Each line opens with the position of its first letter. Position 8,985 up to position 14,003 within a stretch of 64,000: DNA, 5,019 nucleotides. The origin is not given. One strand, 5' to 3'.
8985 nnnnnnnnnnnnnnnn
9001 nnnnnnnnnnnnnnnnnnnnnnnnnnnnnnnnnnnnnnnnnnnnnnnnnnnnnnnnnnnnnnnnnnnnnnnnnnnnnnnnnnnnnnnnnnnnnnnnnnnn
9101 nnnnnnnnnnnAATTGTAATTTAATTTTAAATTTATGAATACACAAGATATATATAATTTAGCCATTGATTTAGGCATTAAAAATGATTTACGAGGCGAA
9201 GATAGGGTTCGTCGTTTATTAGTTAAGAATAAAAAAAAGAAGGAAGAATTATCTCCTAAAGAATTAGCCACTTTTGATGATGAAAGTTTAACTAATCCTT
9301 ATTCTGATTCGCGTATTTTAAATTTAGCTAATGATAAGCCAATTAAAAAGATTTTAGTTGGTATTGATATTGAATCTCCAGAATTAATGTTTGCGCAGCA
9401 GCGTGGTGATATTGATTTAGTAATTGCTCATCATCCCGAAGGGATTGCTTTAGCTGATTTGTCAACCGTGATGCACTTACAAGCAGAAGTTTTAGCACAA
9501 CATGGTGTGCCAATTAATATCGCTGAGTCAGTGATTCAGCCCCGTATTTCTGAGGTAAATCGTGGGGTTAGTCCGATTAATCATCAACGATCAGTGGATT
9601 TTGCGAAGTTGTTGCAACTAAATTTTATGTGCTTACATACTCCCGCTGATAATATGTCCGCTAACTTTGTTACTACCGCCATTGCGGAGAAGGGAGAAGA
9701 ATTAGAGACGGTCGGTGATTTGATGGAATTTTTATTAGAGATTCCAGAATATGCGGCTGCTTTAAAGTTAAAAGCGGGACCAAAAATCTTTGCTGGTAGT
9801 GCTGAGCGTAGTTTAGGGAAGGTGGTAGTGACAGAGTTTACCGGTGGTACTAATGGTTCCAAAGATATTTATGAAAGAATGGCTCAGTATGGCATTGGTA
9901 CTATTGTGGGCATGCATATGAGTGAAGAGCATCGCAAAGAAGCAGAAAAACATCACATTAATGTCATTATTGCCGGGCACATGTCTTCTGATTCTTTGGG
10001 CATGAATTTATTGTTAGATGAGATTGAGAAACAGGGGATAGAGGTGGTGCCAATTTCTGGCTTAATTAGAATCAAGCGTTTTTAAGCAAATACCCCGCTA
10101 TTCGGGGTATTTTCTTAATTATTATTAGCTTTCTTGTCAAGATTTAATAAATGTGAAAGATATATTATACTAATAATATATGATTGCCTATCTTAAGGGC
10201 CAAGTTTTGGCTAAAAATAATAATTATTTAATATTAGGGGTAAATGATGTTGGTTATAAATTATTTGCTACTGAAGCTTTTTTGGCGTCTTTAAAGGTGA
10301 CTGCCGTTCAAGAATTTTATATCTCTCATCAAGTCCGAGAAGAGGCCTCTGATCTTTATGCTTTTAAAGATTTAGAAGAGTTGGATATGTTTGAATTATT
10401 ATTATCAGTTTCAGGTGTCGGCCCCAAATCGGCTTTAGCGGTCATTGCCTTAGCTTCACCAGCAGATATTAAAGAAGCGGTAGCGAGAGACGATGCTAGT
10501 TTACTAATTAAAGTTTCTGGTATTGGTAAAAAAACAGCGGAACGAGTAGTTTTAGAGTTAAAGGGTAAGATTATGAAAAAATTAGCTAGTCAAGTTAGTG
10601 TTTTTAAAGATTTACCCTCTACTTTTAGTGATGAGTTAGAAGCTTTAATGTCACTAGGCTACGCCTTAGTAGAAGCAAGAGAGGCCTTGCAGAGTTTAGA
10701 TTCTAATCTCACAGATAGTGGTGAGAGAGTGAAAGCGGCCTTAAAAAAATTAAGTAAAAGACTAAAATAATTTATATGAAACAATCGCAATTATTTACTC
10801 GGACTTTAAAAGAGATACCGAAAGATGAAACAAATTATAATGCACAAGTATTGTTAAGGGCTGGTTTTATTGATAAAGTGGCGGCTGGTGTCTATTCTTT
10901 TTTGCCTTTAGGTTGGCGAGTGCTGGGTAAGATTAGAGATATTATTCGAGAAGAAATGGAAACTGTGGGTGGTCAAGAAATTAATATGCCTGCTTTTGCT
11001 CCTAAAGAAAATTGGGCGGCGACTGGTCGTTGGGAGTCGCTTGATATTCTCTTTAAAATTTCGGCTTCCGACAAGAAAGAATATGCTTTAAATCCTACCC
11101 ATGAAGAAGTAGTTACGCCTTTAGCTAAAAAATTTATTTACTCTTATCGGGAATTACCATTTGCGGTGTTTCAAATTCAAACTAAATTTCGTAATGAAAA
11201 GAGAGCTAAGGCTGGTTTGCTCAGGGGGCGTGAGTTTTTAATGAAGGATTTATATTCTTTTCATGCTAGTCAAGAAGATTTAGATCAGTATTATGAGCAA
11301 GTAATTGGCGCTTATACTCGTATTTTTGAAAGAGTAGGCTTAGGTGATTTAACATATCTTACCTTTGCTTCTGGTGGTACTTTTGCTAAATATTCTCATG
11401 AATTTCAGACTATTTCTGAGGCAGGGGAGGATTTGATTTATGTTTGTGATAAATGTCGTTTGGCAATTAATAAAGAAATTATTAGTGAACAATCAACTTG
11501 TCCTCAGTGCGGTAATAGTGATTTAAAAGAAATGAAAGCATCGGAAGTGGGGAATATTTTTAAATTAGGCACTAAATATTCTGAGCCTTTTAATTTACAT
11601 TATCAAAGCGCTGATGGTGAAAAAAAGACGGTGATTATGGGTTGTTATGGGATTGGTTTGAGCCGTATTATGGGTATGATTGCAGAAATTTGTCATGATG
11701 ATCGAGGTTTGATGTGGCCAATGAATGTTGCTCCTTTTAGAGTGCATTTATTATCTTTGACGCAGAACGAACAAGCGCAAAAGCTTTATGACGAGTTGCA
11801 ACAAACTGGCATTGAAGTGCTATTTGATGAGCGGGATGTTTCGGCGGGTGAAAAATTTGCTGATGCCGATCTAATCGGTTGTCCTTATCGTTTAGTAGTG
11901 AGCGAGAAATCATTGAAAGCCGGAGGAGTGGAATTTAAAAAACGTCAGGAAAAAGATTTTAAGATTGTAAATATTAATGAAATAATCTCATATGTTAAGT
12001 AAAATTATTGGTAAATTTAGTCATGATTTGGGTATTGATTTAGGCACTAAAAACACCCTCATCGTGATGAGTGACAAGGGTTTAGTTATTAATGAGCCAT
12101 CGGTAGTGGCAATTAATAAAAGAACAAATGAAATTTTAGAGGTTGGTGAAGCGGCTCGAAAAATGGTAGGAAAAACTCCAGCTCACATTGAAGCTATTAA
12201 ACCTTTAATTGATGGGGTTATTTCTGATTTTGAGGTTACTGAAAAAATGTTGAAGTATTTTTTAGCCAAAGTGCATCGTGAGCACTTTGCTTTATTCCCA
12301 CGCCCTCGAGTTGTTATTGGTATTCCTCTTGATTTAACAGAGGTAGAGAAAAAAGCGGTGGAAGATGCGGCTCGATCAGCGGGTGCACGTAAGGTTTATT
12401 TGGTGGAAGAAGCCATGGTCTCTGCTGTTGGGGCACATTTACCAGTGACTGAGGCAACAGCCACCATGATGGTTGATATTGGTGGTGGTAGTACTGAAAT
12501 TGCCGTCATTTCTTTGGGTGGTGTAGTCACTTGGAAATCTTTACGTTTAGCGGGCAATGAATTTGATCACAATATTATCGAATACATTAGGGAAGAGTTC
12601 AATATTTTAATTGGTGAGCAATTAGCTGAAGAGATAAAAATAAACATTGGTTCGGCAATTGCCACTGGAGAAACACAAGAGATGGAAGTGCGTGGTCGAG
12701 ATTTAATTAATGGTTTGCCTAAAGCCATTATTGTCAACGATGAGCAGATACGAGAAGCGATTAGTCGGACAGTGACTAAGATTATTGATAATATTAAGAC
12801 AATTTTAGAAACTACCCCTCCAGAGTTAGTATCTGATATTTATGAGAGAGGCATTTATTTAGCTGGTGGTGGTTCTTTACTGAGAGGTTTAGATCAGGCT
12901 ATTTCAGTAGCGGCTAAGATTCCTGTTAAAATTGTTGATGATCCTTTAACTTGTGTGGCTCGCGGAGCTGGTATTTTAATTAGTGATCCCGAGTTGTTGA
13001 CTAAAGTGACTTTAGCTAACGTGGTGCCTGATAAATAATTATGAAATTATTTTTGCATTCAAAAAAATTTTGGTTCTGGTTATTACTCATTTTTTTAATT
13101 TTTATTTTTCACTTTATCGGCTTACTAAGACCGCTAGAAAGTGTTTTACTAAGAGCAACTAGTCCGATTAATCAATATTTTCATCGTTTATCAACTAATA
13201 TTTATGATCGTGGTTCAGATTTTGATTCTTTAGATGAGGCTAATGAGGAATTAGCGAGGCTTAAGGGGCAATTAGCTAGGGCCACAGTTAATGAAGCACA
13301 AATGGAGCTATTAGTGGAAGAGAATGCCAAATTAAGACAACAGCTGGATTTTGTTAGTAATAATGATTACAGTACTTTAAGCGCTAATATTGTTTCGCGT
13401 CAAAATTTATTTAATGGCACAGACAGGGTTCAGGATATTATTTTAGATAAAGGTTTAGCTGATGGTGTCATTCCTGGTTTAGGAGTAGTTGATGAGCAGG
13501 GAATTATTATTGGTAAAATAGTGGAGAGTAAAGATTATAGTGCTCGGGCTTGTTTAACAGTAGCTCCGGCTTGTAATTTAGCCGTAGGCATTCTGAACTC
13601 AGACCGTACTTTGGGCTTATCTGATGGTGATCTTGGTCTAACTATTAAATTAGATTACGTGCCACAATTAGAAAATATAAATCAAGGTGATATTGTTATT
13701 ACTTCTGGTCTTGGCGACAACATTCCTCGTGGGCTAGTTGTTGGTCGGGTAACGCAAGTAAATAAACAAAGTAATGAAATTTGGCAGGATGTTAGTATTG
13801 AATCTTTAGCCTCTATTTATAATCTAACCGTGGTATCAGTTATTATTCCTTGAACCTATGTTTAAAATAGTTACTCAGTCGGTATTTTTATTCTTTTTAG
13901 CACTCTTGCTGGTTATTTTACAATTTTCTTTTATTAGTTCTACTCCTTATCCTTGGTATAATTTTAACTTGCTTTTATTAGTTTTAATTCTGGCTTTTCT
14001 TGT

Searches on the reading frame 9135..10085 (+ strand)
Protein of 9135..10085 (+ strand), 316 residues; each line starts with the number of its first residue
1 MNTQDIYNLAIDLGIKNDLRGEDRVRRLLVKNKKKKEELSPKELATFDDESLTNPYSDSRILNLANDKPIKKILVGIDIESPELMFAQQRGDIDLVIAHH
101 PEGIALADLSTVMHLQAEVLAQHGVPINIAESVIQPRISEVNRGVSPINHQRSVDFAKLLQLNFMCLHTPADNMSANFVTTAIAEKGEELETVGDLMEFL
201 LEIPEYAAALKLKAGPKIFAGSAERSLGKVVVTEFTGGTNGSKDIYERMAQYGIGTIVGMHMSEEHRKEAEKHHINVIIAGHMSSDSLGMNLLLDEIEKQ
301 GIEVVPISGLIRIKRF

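Call 68: search_protein_families(library=pfam, proteins=[window:9135-10085:+], max_evalue=0.001)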
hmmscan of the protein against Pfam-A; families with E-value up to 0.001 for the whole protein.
window:9135-10085:+ (316 aa): 1 family
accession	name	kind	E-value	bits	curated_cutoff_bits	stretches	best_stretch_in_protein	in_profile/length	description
PF01784.24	DUF34_NIF3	-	1.3e-07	31.9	23.4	1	162-305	93-248/256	Duf34/NIF3 (NGG1p interacting factor 3)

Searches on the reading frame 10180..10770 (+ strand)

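Call 68: search_protein_families(library=pfam, proteins=[window:10180-10770:+], max_evalue=0.001)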
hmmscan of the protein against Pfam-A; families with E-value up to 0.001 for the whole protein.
window:10180-10770:+ (196 aa): 6 families
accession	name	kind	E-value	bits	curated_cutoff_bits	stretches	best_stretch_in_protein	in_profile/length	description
PF01330.27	RuvA_N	-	1.4e-15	57.5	23.6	1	1-60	1-60/61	RuvA N terminal domain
PF14520.12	HHH_5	-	1.7e-14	54.5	27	1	71-128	1-56/57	Helix-hairpin-helix domain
PF00633.29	HHH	-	1.2e-08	34.8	24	0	99-124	3-28/30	Helix-hairpin-helix motif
PF07499.19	RuvA_C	-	2.6e-07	31.4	24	1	153-192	7-47/47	RuvA, C-terminal domain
PF21176.3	RecR_HhH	-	0.00056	20.1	27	0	113-127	12-26/45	RecR, helix-hairpin-helix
PF12836.13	HHH_3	-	0.00066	20.2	27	0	105-124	12-31/65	Helix-hairpin-helix motif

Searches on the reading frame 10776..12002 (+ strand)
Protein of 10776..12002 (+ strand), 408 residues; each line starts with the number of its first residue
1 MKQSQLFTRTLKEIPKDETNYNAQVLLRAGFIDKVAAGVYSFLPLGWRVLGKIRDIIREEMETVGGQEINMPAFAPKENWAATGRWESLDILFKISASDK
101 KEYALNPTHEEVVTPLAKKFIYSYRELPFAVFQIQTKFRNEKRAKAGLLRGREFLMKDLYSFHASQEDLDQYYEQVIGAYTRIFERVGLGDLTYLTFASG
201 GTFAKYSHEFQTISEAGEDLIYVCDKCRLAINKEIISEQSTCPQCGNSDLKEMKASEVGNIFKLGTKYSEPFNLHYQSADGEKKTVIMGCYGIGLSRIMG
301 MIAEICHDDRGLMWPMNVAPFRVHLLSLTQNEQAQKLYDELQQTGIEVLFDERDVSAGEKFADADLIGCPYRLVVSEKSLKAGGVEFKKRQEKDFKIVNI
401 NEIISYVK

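Call 69: search_protein_families(library=pfam, proteins=[window:10776-12002:+], max_evalue=0.001)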
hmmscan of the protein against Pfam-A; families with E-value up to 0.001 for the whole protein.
window:10776-12002:+ (408 aa): 2 families
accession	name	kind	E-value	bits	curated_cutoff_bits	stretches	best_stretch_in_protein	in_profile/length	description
PF00587.30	tRNA-synt_2b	-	7e-35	121.1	29.3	1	93-304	1-177/179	tRNA synthetase class II core domain (G, H, P, S and T)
PF03129.25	HGTP_anticodon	-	2.9e-18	66.2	21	1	331-408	15-92/94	Anticodon binding domain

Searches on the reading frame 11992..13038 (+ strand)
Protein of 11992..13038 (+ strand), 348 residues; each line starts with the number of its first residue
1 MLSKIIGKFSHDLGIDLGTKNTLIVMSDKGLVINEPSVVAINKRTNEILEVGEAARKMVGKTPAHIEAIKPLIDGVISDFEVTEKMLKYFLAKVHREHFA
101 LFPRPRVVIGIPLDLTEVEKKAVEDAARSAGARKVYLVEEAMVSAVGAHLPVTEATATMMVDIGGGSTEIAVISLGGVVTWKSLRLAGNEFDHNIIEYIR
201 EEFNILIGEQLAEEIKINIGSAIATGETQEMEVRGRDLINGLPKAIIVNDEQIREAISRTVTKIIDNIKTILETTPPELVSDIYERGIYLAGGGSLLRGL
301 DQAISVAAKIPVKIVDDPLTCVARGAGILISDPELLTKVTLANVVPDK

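Call 69: search_protein_families(library=pfam, proteins=[window:11992-13038:+], max_evalue=0.001)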
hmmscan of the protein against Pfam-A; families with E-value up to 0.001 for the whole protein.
window:11992-13038:+ (348 aa): 7 families
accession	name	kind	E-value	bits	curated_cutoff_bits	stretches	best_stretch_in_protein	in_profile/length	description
PF06723.19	MreB_Mbl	-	9.6e-136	452.3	27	1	11-334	2-323/327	MreB/Mbl protein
PF00012.26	HSP70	-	5.2e-12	45.2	20.6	1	107-213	136-248/599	Hsp70 protein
PF14450.12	FtsA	-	1.3e-10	42.1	31.8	1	160-315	2-110/127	Cell division protein FtsA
PF00022.25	Actin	-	2.5e-07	30.1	27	1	36-203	31-192/410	Actin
PF02541.22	Ppx-GppA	-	4.3e-05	23.5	27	1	139-186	95-142/285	Ppx/GppA phosphatase family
PF11104.14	PilM_2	-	0.00018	21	27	0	288-316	278-306/340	Type IV pilus assembly protein PilM;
PF06277.17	EutA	-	0.00034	20.1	27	0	153-223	140-211/475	Ethanolamine utilisation protein EutA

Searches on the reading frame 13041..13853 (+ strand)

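Call 69: search_protein_families(library=pfam, proteins=[window:13041-13853:+], max_evalue=0.001)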
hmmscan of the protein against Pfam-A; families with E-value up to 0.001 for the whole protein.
window:13041-13853:+ (270 aa): 1 family
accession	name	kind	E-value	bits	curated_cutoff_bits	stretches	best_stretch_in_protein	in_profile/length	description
PF04085.20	MreC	-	3.5e-27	95.4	28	1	130-268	10-146/147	Rod shape-determining protein MreC, barrel core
